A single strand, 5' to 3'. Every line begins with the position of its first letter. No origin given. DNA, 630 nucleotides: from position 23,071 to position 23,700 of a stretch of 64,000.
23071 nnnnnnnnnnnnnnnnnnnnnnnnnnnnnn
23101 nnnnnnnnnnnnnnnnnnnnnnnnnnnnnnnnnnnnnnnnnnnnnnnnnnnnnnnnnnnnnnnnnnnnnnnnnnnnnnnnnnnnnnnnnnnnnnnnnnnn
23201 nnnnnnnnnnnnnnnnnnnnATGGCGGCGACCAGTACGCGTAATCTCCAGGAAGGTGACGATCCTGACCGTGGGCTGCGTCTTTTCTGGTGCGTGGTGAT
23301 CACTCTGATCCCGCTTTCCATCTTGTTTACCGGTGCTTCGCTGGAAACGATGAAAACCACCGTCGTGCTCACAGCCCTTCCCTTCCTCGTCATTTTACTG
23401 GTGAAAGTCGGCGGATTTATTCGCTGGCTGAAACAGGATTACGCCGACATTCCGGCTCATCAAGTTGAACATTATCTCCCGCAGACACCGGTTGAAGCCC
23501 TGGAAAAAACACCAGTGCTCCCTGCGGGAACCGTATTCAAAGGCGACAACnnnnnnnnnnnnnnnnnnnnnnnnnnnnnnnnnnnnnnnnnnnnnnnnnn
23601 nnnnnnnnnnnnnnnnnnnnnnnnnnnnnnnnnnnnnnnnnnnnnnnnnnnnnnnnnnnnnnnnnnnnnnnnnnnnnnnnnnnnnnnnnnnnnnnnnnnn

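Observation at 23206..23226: In-frame TAA inside the BCCT transporter gene yeaV at a position aligned to a Tyr in CaiT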

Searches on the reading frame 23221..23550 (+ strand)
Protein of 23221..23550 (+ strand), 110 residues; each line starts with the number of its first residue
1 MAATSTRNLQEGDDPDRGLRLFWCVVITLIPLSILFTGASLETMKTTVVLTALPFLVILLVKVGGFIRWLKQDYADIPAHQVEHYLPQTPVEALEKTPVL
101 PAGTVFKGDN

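Call 34: search_protein_families(proteins=[window:23221-23550:+], library=ncbifam, max_evalue=0.00001)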
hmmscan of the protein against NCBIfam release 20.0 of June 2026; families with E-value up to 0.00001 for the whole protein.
window:23221-23550:+ (110 aa): 5 families
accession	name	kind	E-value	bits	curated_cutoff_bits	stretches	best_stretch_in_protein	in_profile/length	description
NF007412.0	PRK09950.1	equivalog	2.3e-53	181.5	647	1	1-110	427-536/536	BCCT family transporter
TIGR00842.1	bcct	subfamily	2.1e-20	72.9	407.55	1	1-73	381-452/452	BCCT family transporter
NF007399.1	PRK09928.1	subfamily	3.7e-07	28.6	695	1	13-72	442-500/675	choline BCCT transporter BetT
NF047988.1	betaine_BCCT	equivalog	1.1e-06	27.5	650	1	13-71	425-482/483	glycine betaine uptake BCCT transporter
NF002887.1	PRK03356.1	equivalog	1.9e-06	26.8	541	1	2-67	429-493/497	L-carnitine/gamma-butyrobetaine antiporter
